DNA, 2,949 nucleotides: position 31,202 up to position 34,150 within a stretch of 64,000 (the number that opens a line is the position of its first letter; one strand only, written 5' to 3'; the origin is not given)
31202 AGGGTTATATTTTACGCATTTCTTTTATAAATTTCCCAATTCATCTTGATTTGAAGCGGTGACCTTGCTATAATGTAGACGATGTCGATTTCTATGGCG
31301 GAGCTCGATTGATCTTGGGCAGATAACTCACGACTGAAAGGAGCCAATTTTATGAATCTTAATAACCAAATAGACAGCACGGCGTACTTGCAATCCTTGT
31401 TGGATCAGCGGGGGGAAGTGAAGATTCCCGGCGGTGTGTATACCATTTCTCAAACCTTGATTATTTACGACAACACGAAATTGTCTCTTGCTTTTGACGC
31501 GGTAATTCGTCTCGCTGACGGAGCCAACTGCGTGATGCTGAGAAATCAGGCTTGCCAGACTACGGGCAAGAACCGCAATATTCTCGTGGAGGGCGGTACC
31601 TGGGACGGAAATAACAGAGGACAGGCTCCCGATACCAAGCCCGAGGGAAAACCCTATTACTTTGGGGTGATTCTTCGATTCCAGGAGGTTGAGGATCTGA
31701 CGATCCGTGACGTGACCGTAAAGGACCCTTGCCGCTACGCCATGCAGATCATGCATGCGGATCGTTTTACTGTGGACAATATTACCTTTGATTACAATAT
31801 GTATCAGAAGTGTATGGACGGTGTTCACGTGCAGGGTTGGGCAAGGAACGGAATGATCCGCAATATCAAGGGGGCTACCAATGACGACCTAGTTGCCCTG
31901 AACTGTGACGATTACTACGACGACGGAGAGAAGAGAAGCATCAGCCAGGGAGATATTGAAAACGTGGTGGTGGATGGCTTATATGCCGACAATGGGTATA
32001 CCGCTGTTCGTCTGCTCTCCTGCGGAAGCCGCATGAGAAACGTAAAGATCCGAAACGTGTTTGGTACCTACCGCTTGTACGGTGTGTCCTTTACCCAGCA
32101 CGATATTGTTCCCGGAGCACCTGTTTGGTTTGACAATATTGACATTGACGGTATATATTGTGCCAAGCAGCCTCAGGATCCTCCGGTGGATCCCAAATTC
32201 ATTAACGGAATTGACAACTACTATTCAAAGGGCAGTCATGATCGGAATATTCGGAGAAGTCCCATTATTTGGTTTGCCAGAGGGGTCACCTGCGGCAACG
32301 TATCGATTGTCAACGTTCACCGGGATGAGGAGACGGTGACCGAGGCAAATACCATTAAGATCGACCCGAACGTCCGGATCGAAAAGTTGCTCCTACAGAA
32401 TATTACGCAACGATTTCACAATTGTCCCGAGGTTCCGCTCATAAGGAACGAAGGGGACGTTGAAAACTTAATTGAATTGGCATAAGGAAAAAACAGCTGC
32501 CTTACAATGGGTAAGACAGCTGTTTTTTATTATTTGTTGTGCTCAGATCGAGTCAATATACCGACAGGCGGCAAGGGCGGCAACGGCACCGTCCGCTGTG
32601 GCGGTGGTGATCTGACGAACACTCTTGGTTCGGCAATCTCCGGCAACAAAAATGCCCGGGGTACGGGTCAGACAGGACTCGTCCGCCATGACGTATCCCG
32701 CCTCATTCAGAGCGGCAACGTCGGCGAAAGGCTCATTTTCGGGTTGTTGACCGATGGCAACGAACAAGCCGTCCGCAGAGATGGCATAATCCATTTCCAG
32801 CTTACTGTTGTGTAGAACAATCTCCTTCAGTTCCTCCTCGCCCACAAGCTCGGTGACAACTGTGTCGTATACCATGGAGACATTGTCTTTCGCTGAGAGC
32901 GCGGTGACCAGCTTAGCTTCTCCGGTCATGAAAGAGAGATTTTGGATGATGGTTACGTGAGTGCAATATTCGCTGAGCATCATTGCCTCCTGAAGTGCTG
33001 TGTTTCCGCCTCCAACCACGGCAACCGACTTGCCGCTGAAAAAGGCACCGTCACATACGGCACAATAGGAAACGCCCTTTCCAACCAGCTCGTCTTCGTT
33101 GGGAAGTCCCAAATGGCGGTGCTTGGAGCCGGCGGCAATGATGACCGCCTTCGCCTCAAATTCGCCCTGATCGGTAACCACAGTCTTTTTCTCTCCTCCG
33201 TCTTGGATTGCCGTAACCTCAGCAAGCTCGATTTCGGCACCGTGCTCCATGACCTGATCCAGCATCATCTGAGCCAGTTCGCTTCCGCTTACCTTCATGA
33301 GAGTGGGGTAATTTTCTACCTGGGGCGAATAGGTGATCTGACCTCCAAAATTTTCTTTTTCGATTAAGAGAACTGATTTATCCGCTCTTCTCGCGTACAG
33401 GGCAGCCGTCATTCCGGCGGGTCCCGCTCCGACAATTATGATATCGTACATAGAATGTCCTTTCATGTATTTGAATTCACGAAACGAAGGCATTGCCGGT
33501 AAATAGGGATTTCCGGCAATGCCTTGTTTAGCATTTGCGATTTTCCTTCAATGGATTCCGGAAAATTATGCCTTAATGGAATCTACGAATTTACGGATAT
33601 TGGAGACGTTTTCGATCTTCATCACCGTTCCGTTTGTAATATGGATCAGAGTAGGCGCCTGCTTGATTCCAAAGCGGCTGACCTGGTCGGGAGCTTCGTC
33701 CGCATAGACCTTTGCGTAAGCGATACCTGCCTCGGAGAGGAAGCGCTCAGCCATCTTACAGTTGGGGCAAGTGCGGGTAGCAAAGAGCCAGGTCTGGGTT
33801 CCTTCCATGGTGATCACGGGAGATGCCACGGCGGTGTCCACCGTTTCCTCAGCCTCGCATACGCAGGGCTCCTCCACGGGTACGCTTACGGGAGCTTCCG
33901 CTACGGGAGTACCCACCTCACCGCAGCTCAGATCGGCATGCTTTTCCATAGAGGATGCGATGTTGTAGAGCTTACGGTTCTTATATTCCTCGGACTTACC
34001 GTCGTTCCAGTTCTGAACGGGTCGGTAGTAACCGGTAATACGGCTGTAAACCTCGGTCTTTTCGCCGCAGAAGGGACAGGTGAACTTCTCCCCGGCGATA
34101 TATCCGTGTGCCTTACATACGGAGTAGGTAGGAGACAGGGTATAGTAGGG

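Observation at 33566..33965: Class III RNR (NrdD) with a fused C-terminal thioredoxin/glutaredoxin-like domain, adjacent to trxB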

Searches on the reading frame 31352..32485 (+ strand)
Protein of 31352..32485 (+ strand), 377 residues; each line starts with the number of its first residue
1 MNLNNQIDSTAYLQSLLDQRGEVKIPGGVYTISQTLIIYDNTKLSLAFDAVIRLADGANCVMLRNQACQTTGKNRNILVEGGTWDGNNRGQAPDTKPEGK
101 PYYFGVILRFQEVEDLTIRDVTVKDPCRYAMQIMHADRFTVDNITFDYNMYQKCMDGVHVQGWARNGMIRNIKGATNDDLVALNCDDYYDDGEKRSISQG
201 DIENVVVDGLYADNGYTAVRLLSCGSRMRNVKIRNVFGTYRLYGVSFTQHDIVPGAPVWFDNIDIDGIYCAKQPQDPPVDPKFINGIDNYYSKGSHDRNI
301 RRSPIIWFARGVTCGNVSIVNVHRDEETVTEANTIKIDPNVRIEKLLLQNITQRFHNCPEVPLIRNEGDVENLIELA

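Call 3: search_protein_families(library=pfam, proteins=[window:31352-32485:+], max_evalue=0.01)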
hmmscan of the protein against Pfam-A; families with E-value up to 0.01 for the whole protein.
window:31352-32485:+ (377 aa): 3 families
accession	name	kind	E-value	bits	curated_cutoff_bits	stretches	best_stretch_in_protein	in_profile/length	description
PF00295.23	Glyco_hydro_28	-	3.9e-07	29.9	22.9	1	105-184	91-169/324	Glycosyl hydrolases family 28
PF12708.12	Pect-lyase_RHGA_epim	-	0.0034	17.7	27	0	8-44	16-58/213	Rhamnogalacturonase A/epimerase, pectate lyase-like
PF13229.12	Beta_helix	-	0.0038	17.3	25.9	0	114-230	9-107/158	Right handed beta helix region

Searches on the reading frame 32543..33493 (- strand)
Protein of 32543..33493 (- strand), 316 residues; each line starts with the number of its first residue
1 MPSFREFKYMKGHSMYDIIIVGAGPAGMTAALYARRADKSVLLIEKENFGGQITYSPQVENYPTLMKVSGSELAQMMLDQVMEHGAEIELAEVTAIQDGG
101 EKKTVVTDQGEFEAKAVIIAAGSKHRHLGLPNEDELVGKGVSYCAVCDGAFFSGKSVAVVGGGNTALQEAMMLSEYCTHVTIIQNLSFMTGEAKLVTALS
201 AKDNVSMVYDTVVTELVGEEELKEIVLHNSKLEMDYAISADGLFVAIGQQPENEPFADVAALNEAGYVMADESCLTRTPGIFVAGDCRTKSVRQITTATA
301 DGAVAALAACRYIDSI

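Call 3: search_protein_families(library=pfam, proteins=[window:32543-33493:-], max_evalue=0.01)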
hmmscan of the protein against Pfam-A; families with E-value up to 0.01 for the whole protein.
window:32543-33493:- (316 aa): 15 families
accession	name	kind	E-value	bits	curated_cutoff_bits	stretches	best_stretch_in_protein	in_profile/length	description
PF07992.20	Pyr_redox_2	-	1.8e-48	165.9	26.1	1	16-302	1-291/291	Pyridine nucleotide-disulphide oxidoreductase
PF13738.12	Pyr_redox_3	-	3.3e-24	86.1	30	2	91-285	102-305/305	Pyridine nucleotide-disulphide oxidoreductase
PF01266.30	DAO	-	5.1e-14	53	27.9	2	17-51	1-37/353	FAD dependent oxidoreductase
PF00070.33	Pyr_redox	-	1.7e-12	48.1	22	1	156-228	1-80/82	Pyridine nucleotide-disulphide oxidoreductase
PF03486.20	HI0933_like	-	7e-12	45.7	50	1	17-49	2-35/244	HI0933-like protein Rossmann domain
PF12831.13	FAD_oxidored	-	1.6e-09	38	27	1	17-57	1-42/416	FAD dependent oxidoreductase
PF00890.30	FAD_binding_2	-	1.6e-09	37.9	20.4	1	17-56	1-41/414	FAD binding domain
PF13450.12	NAD_binding_8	-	1.5e-08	35.3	21.9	1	20-54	1-36/68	NAD(P)-binding Rossmann-like domain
PF01494.25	FAD_binding_3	-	7.6e-07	29.1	22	1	16-47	2-33/349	FAD binding domain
PF01134.28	GIDA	-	9.3e-07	28.7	22.1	1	17-47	1-32/391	Glucose inhibited division protein A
PF01946.23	Thi4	-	2.2e-06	27.5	26.2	1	7-53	9-57/235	Thi4 family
PF13241.12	NAD_binding_7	-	2.9e-06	28.2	22.1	1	152-260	5-82/104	Putative NAD(P)-binding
PF05834.18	Lycopene_cycl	-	5.7e-06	26.1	23.4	0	17-46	1-32/380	Lycopene cyclase protein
PF13454.12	NAD_binding_9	-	1.1e-05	25.9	21.8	0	19-60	1-46/155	FAD-NAD(P)-binding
PF04820.20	Trp_halogenase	-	0.0012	18.2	21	0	17-50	1-38/458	Tryptophan halogenase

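Call 4: search_protein_families(library=ncbifam, proteins=[window:32543-33493:-], max_evalue=0.01)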
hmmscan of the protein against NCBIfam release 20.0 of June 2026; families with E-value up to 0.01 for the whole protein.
window:32543-33493:- (316 aa): 146 families (the best 25 are shown)
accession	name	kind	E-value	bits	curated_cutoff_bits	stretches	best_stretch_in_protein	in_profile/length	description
TIGR01292.1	TRX_reduct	equivalog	4.5e-97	324.5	343.45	1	16-313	1-300/300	thioredoxin-disulfide reductase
TIGR03143.1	AhpF_homolog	hypoth_equivalog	1.1e-83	281.7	687.65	1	14-314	3-309/555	putative alkyl hydroperoxide reductase F subunit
TIGR03140.1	AhpF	equivalog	5.3e-70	236.4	502.9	1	12-312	209-511/515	alkyl hydroperoxide reductase subunit F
NF007614.0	PRK10262.1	equivalog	7.6e-48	163.3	644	1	17-315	8-316/321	thioredoxin-disulfide reductase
TIGR01350.1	lipoamide_DH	equivalog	5.9e-24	84.6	408.8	2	104-307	119-327/461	dihydrolipoyl dehydrogenase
NF009410.0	PRK12771.1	subfamily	8.3e-21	74.2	516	1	14-312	137-444/566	NAD(P)-binding protein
TIGR02053.1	MerA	equivalog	1.2e-20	73.9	454.45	2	80-309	96-328/465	mercury(II) reductase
TIGR04018.1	Bthiol_YpdA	hypoth_equivalog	1.6e-20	73.2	339.9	2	91-288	91-289/316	YpdA family putative bacillithiol disulfide reductase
NF004945.0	PRK06292.2-3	equivalog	5.7e-19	68.4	494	2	101-290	117-307/457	dihydrolipoyl dehydrogenase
NF041853.1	hythiocyan_redase_MerA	equivalog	6.6e-19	68.1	650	2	155-289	161-296/440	hypothiocyanous acid reductase MerA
NF007123.0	PRK09564.1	equivalog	2.7e-16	59.3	458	2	155-289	150-285/444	CoA-disulfide reductase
NF004776.0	PRK06116.1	equivalog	4e-16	59.1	480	2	101-290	119-307/450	glutathione-disulfide reductase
NF009454.0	PRK12814.1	equivalog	5.4e-16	58.1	916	2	14-183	192-353/657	putative NADPH-dependent glutamate synthase small subunit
NF005884.0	PRK07846.1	equivalog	1.3e-15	57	501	2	101-288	117-304/454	mycothione reductase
TIGR03385.1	CoA_CoA_reduc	equivalog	3.5e-15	55.7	578.8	1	155-293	150-288/439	CoA-disulfide reductase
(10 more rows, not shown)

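Call 30: search_solved_structures(query=window:32543-33451:-, show_alignments=4, max_evalue=1e-20)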
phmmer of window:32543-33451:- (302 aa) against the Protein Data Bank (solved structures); distinct sequences matched with E-value up to 1e-20: 53.
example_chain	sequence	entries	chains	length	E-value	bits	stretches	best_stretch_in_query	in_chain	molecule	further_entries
7aaw_A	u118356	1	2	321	2.7e-72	247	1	1-301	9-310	Thioredoxin reductase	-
7jyp_A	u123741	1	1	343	1.7e-70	241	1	2-296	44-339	Thioredoxin reductase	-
4zn0_A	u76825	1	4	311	1.5e-69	237.9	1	1-302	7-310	Thioredoxin reductase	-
4gcm_A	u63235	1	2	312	1.6e-69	237.9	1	2-301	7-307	Thioredoxin reductase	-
5mh4_A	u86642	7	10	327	2.9e-67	230.4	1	2-299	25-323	Thioredoxin reductase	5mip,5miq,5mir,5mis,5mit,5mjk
5uwy_A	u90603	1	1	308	3.2e-67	230.3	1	1-301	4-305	Thioredoxin reductase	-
2q7v_A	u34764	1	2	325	6.4e-62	212.9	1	2-298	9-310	Thioredoxin reductase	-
5uth_A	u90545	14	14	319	9.9e-59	202.4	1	2-299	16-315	Thioredoxin reductase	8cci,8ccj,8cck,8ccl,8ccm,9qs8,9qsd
3f8p_A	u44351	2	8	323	2.3e-56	194.7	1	2-299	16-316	Thioredoxin reductase (TrxB-3)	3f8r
3f8d_A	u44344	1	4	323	4.2e-55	190.5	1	2-299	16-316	Thioredoxin reductase (TrxB-3)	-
9xub_A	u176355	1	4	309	6.7e-55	189.9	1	2-299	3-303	Thioredoxin reductase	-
2a87_A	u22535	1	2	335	8.9e-55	189.5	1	2-299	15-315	Thioredoxin reductase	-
3cty_A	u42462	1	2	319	2.5e-53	184.7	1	2-301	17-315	Thioredoxin reductase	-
31lc_A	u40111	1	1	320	1.9e-49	172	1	4-302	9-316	Thioredoxin reductase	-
1fl2_A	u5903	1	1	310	6.5e-49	170.3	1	2-299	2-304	ALKYL HYDROPEROXIDE REDUCTASE SUBUNIT F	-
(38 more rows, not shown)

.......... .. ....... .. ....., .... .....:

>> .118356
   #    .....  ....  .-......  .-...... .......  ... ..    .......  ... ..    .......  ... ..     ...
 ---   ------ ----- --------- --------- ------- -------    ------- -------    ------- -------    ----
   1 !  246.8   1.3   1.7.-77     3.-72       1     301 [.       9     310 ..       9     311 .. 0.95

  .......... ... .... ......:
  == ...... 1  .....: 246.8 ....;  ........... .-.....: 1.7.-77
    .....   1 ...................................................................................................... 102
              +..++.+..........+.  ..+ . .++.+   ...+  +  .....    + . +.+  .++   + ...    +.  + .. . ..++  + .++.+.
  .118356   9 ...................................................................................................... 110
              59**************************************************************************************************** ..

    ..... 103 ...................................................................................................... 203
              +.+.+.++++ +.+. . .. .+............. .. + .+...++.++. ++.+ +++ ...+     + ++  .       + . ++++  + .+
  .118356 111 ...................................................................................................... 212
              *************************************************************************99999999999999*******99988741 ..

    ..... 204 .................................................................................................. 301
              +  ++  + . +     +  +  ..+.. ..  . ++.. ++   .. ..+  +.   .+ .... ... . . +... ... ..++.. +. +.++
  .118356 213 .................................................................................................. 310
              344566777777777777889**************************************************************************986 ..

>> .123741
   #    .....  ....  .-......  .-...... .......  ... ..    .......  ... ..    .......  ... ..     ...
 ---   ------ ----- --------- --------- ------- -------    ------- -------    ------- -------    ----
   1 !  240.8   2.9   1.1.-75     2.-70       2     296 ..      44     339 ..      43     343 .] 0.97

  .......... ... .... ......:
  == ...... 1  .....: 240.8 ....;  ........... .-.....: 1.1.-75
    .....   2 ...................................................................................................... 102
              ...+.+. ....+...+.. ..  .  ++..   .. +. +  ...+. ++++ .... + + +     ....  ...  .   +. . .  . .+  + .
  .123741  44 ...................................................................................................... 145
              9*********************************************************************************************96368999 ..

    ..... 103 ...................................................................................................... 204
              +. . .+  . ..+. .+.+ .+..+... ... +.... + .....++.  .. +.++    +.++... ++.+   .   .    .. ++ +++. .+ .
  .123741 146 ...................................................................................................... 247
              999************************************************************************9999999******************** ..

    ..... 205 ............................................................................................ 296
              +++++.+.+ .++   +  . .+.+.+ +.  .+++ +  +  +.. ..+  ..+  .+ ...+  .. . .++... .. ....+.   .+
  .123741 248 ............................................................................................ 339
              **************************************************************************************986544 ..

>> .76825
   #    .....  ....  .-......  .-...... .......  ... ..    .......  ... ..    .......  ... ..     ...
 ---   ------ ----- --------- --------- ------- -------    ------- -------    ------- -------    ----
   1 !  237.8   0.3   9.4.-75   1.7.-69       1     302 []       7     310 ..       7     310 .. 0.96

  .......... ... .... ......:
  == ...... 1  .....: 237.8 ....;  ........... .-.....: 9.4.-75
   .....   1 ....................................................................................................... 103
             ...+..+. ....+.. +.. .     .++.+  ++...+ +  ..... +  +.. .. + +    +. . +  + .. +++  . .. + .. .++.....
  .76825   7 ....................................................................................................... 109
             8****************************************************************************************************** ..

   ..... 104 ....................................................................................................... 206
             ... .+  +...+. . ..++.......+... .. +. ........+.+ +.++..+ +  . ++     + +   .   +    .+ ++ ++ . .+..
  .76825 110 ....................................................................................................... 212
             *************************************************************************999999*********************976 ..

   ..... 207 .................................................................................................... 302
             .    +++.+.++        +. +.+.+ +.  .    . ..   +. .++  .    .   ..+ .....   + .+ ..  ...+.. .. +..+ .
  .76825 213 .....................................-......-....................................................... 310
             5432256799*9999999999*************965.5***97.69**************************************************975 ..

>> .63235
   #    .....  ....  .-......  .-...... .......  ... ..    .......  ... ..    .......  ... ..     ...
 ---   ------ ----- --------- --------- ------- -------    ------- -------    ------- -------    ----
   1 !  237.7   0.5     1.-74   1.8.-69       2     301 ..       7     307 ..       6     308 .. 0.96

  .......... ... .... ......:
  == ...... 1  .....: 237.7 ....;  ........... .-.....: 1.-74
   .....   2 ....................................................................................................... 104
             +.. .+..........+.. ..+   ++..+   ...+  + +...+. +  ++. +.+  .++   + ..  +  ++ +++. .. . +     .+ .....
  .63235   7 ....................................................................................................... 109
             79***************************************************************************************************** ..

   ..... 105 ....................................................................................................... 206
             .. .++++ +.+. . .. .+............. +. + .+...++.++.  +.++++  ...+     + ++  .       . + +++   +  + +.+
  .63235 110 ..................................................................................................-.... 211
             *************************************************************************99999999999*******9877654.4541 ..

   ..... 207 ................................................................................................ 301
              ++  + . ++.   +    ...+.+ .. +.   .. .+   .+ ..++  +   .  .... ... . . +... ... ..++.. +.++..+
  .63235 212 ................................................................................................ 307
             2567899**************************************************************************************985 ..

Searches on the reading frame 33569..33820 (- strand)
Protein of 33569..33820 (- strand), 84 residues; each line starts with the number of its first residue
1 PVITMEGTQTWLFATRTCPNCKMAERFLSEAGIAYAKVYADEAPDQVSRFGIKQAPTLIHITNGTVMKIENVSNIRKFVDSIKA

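Call 13: search_solved_structures(query=window:33569-33820:-, show_alignments=3, max_evalue=1)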
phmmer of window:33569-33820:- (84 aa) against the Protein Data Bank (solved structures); distinct sequences matched with E-value up to 1: 139 (the best 60 are shown).
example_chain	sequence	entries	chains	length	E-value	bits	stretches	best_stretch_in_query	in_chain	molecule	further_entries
2l6c_A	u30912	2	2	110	4.7e-05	26.6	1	12-74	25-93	Thioredoxin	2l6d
2yn1_A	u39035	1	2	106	0.00028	24.2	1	16-69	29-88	LGPCA THIOREDOXIN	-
4ba7_A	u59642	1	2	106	0.00038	23.7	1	24-67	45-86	LBCA THIOREDOXIN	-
1m7t_A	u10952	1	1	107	0.0008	22.7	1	13-68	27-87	Chimera of Human and E. coli thioredoxin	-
3ziv_A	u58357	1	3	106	0.00088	22.6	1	18-67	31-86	AECA THIOREDOXIN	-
2yoi_A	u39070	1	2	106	0.0013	22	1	13-66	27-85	LECA THIOREDOXIN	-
2ynx_A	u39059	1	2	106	0.0029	20.9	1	18-67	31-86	LACA THIOREDOXIN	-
2fd3_A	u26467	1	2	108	0.0029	20.9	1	12-68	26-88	Thioredoxin 1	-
1rqm_A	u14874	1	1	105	0.0031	20.8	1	17-67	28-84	Thioredoxin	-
1nsw_A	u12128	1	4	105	0.0031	20.8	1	17-67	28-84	THIOREDOXIN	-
1nw2_A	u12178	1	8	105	0.0036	20.6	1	18-67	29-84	THIOREDOXIN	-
1quw_A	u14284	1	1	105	0.0036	20.6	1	18-67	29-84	THIOREDOXIN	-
4ulx_A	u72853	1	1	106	0.0038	20.6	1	30-67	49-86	LPBCA-L89K THIOREDOXIN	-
2fch_A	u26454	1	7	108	0.0038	20.5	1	13-68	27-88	Thioredoxin 1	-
2yj7_A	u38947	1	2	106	0.0044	20.3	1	30-67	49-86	LPBCA THIOREDOXIN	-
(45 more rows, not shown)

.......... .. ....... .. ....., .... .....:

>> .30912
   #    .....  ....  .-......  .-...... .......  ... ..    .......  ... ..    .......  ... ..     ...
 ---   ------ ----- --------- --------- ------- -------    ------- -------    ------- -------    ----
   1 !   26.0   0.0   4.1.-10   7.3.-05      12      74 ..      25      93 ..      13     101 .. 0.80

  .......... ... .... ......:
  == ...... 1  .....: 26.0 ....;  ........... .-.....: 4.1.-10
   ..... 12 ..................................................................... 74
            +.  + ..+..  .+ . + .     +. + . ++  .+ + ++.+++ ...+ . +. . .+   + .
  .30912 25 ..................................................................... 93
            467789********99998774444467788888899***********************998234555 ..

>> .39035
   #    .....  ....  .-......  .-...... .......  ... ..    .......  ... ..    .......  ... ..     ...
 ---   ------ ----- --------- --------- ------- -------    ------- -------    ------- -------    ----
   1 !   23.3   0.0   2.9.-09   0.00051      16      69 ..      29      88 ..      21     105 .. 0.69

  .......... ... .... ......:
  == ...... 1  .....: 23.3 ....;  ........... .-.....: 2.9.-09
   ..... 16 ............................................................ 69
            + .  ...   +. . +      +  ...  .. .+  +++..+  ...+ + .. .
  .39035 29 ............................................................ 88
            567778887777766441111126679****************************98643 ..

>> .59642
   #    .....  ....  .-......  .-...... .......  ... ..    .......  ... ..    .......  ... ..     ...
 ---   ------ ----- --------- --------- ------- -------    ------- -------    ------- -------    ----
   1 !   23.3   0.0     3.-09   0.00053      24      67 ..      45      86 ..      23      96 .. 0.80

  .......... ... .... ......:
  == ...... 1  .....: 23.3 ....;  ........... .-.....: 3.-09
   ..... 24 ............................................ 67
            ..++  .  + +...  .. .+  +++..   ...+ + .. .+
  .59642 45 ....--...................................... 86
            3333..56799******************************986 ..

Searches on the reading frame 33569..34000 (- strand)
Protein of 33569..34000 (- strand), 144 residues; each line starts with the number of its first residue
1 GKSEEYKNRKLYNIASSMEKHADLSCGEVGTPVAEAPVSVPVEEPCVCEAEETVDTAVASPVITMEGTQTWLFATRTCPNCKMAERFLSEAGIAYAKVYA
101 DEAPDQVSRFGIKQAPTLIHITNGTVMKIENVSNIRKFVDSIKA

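Call 4: search_protein_families(library=ncbifam, proteins=[window:33569-33970:-], max_evalue=0.01)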
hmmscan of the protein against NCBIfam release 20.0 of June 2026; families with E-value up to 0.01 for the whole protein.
window:33569-33970:- (134 aa): 9 families
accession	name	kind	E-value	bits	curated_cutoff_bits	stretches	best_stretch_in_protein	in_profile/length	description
TIGR02194.1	GlrX_NrdH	subfamily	8.6e-07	29.1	85.75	1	63-109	4-53/72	glutaredoxin-like protein NrdH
TIGR02196.1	GlrX_YruB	hypoth_equivalog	0.00019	21.9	88.55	1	62-89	4-31/74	glutaredoxin-like protein, YruB-family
TIGR02181.1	GRX_bact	equivalog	0.00021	21.5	90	1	62-99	3-40/80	glutaredoxin 3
NF006898.0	PRK09381.1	equivalog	0.00026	21.3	138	1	45-118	10-89/109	thioredoxin TrxA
TIGR01068.1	thioredoxin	equivalog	0.00044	20.4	96.8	1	67-118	25-82/101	thioredoxin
TIGR00411.1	redox_disulf_1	equivalog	0.0006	19.8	92.75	1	62-116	5-63/82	MJ0307 family thioredoxin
TIGR02200.1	GlrX_actino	hypoth_equivalog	0.0025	18.2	89.5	1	62-92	4-34/77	mycoredoxin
NF045501.1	HUGP_GUXX-star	exception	0.0069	15.9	325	1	54-97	161-204/236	HUGP/GUXX-star fusion selenoprotein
NF041212.1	Uxx_star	subfamily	0.0084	16.3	66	0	62-99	3-40/70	Uxx-star family glutaredoxin-like (seleno)protein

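Call 79: search_dna_similar(query=window:33569-34000:-, collection=phages, mode=protein, max_evalue=0.00001, max_rows=15)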
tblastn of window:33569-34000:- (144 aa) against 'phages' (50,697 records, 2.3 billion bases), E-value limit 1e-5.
Records with a match: 1; places in all: 1; records where one place covers at least 80% of the query: 1.
Best place of each record, by identity: <60% 1.
By first word of the organism name: Bacteriophage 1.
By host as written in the record: - 1.
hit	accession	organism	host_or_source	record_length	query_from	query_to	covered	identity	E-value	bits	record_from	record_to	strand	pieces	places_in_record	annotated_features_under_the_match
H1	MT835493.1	Bacteriophage sp.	human fecal samples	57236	1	143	99%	32.7%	4e-15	76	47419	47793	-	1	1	record has no annotation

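Call 81: get_annotated_region(hit=H1, flank=3500)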
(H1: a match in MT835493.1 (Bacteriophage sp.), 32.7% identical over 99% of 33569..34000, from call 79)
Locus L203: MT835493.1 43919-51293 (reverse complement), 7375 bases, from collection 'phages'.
description: UNVERIFIED: Bacteriophage sp. clone scaffold_36 genomic sequence.
organism: Bacteriophage sp. (NCBI taxid 38018)
taxonomy: Viruses
host: -; source: human fecal samples; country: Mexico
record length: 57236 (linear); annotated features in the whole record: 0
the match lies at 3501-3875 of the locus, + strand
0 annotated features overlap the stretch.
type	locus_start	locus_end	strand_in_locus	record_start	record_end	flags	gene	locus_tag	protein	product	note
